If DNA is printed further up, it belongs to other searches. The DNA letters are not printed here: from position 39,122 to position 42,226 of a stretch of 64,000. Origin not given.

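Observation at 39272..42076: Two NarG/EbdA-like molybdoenzyme catalytic subunits, one cytoplasmic and one Tat-exported, with no beta, gamma or chaperone genes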

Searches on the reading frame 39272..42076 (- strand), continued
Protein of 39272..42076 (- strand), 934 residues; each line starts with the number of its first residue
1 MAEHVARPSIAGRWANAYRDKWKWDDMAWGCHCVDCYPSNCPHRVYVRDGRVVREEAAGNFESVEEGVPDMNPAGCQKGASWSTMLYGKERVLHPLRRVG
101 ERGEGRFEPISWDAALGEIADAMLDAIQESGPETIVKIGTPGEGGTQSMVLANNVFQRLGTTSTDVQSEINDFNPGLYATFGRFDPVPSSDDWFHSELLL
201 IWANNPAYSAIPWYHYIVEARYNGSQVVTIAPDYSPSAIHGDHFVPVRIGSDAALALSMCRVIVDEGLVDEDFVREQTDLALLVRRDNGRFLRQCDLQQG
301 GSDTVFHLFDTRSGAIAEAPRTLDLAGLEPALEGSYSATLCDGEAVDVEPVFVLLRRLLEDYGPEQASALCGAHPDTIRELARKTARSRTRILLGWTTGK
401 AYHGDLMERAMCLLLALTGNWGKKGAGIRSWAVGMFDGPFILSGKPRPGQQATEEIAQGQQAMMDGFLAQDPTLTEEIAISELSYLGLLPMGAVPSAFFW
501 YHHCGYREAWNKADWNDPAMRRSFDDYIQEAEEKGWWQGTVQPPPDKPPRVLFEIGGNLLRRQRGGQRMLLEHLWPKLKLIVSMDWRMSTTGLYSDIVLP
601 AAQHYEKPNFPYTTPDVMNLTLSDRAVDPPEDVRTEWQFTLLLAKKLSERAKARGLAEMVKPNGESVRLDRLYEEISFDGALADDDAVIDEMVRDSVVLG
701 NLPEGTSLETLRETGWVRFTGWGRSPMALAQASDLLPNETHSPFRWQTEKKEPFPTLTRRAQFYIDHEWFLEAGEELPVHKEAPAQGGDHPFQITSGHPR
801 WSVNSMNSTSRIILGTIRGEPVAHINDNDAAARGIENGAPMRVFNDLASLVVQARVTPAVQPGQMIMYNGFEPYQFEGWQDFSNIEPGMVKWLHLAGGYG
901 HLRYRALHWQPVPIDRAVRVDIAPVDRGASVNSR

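Call 29: find_related_loci(query=window:39272-42076:-, collection=genome_contigs, flank=10000)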
Query window:39272-42076:- (934 aa) in genome_contigs; peptide patterns used: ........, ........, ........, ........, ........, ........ (x = any residue, [..] = any of these).
402 stretches matched a pattern; 386 encode a relative of the query (tblastn E <= 1e-3); the best 80 are kept; 80 distinct loci.
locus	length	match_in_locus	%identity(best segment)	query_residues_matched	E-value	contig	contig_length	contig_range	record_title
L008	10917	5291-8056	82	11-932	0e+0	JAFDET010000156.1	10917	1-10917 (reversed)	MAG: Deltaproteobacteria bacterium isolate Meg19_46_Bin_213 Meg19_46_Bin_213_scaffold_21168, whole genome shotgun sequen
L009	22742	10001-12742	81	9-922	0e+0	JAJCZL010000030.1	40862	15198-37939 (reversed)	MAG: Deltaproteobacteria bacterium isolate OFTM47 OFTM47_29, whole genome shotgun sequence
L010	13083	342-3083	80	12-925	0e+0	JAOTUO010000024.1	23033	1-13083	MAG: Myxococcales bacterium isolate 13_May_SF_Bin102 13_May_SF_Bin102_scaffold_1448_c1, whole genome shotgun sequence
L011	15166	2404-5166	78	7-927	0e+0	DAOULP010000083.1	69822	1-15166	MAG TPA_asm: Dehalococcoidia bacterium isolate W31_46 k127_167516, whole genome shotgun sequence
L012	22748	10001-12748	77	9-924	0e+0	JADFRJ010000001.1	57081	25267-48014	MAG: Chloroflexota bacterium isolate B85T3L11 B85T3L11_NODE290, whole genome shotgun sequence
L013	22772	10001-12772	76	1-924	0e+0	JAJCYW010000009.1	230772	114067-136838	MAG: Chloroflexota bacterium isolate OFTM331 OFTM331_8, whole genome shotgun sequence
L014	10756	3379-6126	77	14-929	0e+0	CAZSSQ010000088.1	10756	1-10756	MAG TPA_asm: uncultured Dehalococcoidia bacterium isolate binchicken_co89_553 genome assembly, contig: NODE_12320_length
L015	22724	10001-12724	68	14-922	0e+0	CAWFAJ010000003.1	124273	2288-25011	MAG: uncultured delta proteobacterium isolate MFD00991.bin.1.136 genome assembly, contig: contig_29593, whole genome sho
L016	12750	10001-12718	66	16-921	0e+0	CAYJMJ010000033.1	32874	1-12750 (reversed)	MAG TPA_asm: uncultured Dehalococcoidia bacterium isolate ERP124720_co1_29 genome assembly, contig: NODE_1854_length_328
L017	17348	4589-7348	66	2-922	0e+0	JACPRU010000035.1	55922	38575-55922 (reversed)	MAG: Deltaproteobacteria bacterium isolate NC_groundwater_687_Ag_B-0.1um_70_44 B2_S2_coassemblyk141_1665830, whole genom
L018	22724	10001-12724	66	14-922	0e+0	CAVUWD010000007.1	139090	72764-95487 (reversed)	MAG: uncultured delta proteobacterium isolate MFD05674.bin.2.46 genome assembly, contig: contig_33045, whole genome shot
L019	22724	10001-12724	72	14-922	0e+0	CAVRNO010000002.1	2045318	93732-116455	MAG: Candidatus Binataceae bacterium isolate MFD03726.bin.1.6 genome assembly, contig: contig_15392, whole genome shotgu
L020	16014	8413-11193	59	5-925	0e+0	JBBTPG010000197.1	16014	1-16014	MAG: Chloroflexota bacterium isolate H52-bin102_1 H52_bin102_1_000000000197, whole genome shotgun sequence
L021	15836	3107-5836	67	16-925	0e+0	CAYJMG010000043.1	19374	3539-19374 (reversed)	MAG TPA_asm: uncultured Dehalococcoidia bacterium isolate ERP124720_co1_124 genome assembly, contig: NODE_3588_length_19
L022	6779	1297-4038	60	11-923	0e+0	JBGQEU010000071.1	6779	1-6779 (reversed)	MAG: Dehalococcoidia bacterium isolate OBJ2_061818_090_7 k141_579947_length_6779_cov_9.0000, whole genome shotgun sequen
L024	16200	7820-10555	61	16-925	0e+0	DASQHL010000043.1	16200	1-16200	MAG TPA_asm: Dehalococcoidia bacterium isolate SMAG_U11832 k141_604578, whole genome shotgun sequence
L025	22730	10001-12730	58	14-922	0e+0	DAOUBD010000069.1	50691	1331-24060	MAG TPA_asm: Dehalococcoidia bacterium isolate H68_705 k101_212562, whole genome shotgun sequence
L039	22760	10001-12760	54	14-934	0e+0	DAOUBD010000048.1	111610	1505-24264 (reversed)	MAG TPA_asm: Dehalococcoidia bacterium isolate H68_705 k101_372106, whole genome shotgun sequence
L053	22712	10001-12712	54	19-922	0e+0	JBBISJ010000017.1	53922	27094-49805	MAG: Chloroflexota bacterium isolate SLS170214_bin_370 NODE_292_length_53922_cov_8.104647, whole genome shotgun sequence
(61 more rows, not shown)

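Call 42: search_protein_families(library=ncbifam, proteins=[L009:8886-9923:+, L013:2163-3191:-, L024:10582-11226:+, L053:9268-9930:+], max_evalue=0.001)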
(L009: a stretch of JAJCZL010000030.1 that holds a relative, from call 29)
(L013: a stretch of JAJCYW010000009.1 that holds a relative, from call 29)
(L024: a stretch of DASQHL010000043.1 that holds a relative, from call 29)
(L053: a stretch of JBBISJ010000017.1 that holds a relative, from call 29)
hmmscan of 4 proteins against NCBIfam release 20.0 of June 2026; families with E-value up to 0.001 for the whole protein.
L009:8886-9923:+ (345 aa): 39 families (the best 25 are shown)
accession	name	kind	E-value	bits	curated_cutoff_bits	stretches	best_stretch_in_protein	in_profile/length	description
TIGR03478.1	DMSO_red_II_bet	subfamily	2.7e-141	470.2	480.7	1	8-331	1-320/321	DMSO reductase family type II enzyme, iron-sulfur subunit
NF042979.1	EthbenzDh_ebdB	equivalog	1.1e-122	409.4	740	1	5-339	15-350/354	ethylbenzene dehydrogenase subunit beta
TIGR01660.1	narH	equivalog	5.9e-61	206.4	524.05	3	123-230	165-272/492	nitrate reductase subunit beta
NF041715.1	arsenate_red_ArrB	equivalog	1e-43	149.6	450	2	109-194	23-109/233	arsenate respiratory reductase iron-sulfur subunit ArrB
NF011569.0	PRK14993.1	equivalog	4e-39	134.5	416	2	135-263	94-222/244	tetrathionate reductase subunit TtrB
TIGR02951.1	DMSO_dmsB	equivalog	4.9e-33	114.4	214.1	1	118-231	42-154/161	DMSO/selenate family reductase complex B subunit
NF045797.1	DsrO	equivalog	2.5e-32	112.2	200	1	134-263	96-234/235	sulfate reduction electron transfer complex DsrMKJOP subunit DsrO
TIGR03149.1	cyt_nit_nrfC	equivalog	2.1e-31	109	377.6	1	123-264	76-217/225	cytochrome c nitrite reductase Fe-S protein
NF041782.1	mnquin_red_QrcC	equivalog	9.8e-23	81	400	2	127-192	51-119/239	menaquinone reductase iron-sulfur cluster-binding subunit QrcC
NF008134.0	PRK10882.1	equivalog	4e-21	75.4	263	2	132-231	104-209/329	hydrogenase 2 operon protein HybA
TIGR01582.1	FDH-beta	equivalog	4e-18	65.5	334.7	1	139-245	91-197/283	formate dehydrogenase subunit beta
NF045715.1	sulf_resp_HmcB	equivalog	8.7e-18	64.5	420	1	137-228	103-196/307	sulfate respiration complex iron-sulfur protein HmcB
NF007382.0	PRK09898.1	equivalog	3.2e-15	56.2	213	1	132-205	114-187/208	ferredoxin-like protein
NF009451.0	PRK12809.1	equivalog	7.7e-12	44.3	1154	1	139-246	54-153/639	formate-dependent uric acid utilization protein YgfT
NF038355.1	FDH3_beta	equivalog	8.1e-12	45.5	240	1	141-193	54-105/180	formate dehydrogenase FDH3 subunit beta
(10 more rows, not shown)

L013:2163-3191:- (342 aa): 42 families (the best 25 are shown)
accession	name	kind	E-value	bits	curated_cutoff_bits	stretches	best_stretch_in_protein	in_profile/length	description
TIGR03478.1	DMSO_red_II_bet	subfamily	3.9e-142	472.9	480.7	1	8-327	1-319/321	DMSO reductase family type II enzyme, iron-sulfur subunit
NF042979.1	EthbenzDh_ebdB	equivalog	1.3e-121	405.8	740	1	5-336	15-350/354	ethylbenzene dehydrogenase subunit beta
TIGR01660.1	narH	equivalog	3.3e-57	194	524.05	3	118-235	162-280/492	nitrate reductase subunit beta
NF041715.1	arsenate_red_ArrB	equivalog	4.6e-43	147.4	450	2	111-191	27-109/233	arsenate respiratory reductase iron-sulfur subunit ArrB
NF011569.0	PRK14993.1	equivalog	7.4e-37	127.1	416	2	134-260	95-222/244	tetrathionate reductase subunit TtrB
TIGR02951.1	DMSO_dmsB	equivalog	3.6e-31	108.4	214.1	1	117-228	43-154/161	DMSO/selenate family reductase complex B subunit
NF045797.1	DsrO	equivalog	5.7e-31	107.7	200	1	132-260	96-234/235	sulfate reduction electron transfer complex DsrMKJOP subunit DsrO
TIGR03149.1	cyt_nit_nrfC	equivalog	9.6e-29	100.3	377.6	1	121-261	76-217/225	cytochrome c nitrite reductase Fe-S protein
TIGR01582.1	FDH-beta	equivalog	6.9e-20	71.3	334.7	1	137-236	91-191/283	formate dehydrogenase subunit beta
NF045715.1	sulf_resp_HmcB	equivalog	1.1e-19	70.7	420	1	137-224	105-195/307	sulfate respiration complex iron-sulfur protein HmcB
NF008134.0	PRK10882.1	equivalog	3e-19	69.3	263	1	130-226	104-207/329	hydrogenase 2 operon protein HybA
NF041782.1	mnquin_red_QrcC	equivalog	1.4e-18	67.5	400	1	124-189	50-119/239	menaquinone reductase iron-sulfur cluster-binding subunit QrcC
NF007382.0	PRK09898.1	equivalog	3.9e-13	49.4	213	1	122-202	106-187/208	ferredoxin-like protein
NF038355.1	FDH3_beta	equivalog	5e-13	49.5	240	1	139-189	54-104/180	formate dehydrogenase FDH3 subunit beta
NF009451.0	PRK12809.1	equivalog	3.7e-11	42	1154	1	137-223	54-135/639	formate-dependent uric acid utilization protein YgfT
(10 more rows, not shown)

L024:10582-11226:+ (214 aa): 2 families
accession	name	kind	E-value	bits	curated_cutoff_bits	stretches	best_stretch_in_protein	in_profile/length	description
TIGR03477.1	DMSO_red_II_gam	subfamily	1.7e-46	158.1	169.85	1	3-211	1-205/206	DMSO reductase family type II enzyme, heme b subunit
NF042980.1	EthbenzDh_ebdC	equivalog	3.1e-30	105.2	400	1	3-210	1-210/214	ethylbenzene dehydrogenase subunit gamma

L053:9268-9930:+ (220 aa): 3 families
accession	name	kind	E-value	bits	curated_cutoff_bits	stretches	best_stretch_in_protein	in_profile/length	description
TIGR03482.1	DMSO_red_II_cha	subfamily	3.1e-29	102.4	152.3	1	26-211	2-193/197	DMSO reductase family type II enzyme chaperone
NF042981.1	EthbenzDh_ebdD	equivalog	1.9e-16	60.4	360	1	26-212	19-217/222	ethylbenzene dehydrogenase subunit delta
NF003442.0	PRK04976.1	equivalog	2.8e-05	24.1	132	1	138-205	135-203/211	molecular chaperone TorD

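Call 44: find_homologous_proteins(query=L009:8886-9923:+, max_evalue=1e-40)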
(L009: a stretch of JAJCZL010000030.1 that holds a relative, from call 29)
Query L009:8886-9923:+ (345 aa): 6214 proteins with E <= 1e-40 among 8000 candidates; the best 120 are listed.
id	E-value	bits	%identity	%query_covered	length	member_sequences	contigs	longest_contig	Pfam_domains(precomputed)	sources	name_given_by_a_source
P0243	1.5e-246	835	100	100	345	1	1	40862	PF12797.13,PF12837.13,PF13247.12,PF12838.13,PF25160.2,PF13237.12,PF13187.12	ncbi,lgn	-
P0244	3.4e-211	719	84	100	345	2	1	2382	PF12797.13,PF13247.12,PF12838.13,PF13237.12,PF13187.12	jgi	jgi:steroid C-25 hydroxylase beta subunit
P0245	5.0e-211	719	84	100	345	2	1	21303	PF12797.13,PF13247.12,PF12838.13,PF13237.12,PF13187.12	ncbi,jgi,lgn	ncbi:MAG TPA: 4Fe-4S dicluster domain-containing protein [Candidatus Binatia bacterium]|jgi:DMSO red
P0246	2.3e-210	716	84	100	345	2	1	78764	PF12797.13,PF13247.12,PF12838.13,PF13237.12,PF13187.12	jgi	jgi:ethylbenzene hydroxylase subunit beta/complex iron-sulfur molybdoenzyme family reductase subunit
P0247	2.5e-210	716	85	100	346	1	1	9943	PF12797.13,PF12837.13,PF13247.12,PF12838.13,PF13237.12,PF13187.12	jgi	jgi:ethylbenzene hydroxylase subunit beta/complex iron-sulfur molybdoenzyme family reductase subunit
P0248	6.6e-208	708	83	100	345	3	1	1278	PF12797.13,PF12837.13,PF13247.12,PF12838.13,PF13237.12,PF13187.12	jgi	jgi:ethylbenzene hydroxylase subunit beta/complex iron-sulfur molybdoenzyme family reductase subunit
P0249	6.8e-208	708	83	100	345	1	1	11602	PF12797.13,PF12837.13,PF13247.12,PF12838.13,PF13237.12,PF13187.12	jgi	jgi:DMSO reductase family type II enzyme iron-sulfur subunit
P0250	7.1e-208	708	83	100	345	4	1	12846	PF12797.13,PF12837.13,PF13247.12,PF12838.13,PF13237.12,PF13187.12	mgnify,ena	mgnify:FL=1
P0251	1.2e-207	707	82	100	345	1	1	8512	PF12797.13,PF12837.13,PF13247.12,PF12838.13,PF13237.12,PF13187.12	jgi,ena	-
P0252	1.5e-207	707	84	100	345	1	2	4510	PF12797.13,PF12837.13,PF13247.12,PF12838.13,PF13237.12,PF13187.12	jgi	jgi:ethylbenzene hydroxylase subunit beta/complex iron-sulfur molybdoenzyme family reductase subunit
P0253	1.2e-206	704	83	100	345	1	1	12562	PF12797.13,PF12837.13,PF13247.12,PF12838.13,PF13237.12,PF13187.12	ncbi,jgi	jgi:DMSO reductase family type II enzyme iron-sulfur subunit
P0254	2.7e-206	703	82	100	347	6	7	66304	PF12797.13,PF13247.12,PF12838.13,PF13237.12,PF13187.12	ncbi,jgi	ncbi:MAG: 4Fe-4S dicluster domain-containing protein [Candidatus Binatia bacterium]|jgi:steroid C-25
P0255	1.5e-205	700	81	100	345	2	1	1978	PF12797.13,PF12837.13,PF13247.12,PF12838.13,PF13237.12,PF13187.12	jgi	-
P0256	2.5e-205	700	83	100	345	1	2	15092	PF12797.13,PF13247.12,PF12838.13,PF13237.12,PF13187.12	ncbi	-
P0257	5.9e-205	699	82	100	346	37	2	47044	PF12797.13,PF12837.13,PF13247.12,PF12838.13,PF13237.12,PF13187.12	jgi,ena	-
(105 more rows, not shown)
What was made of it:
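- Beta is abundant and highly conserved in the same lineages: more than 120 clusters at 77-85% identity, several named Candidatus Binatia (call 44).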
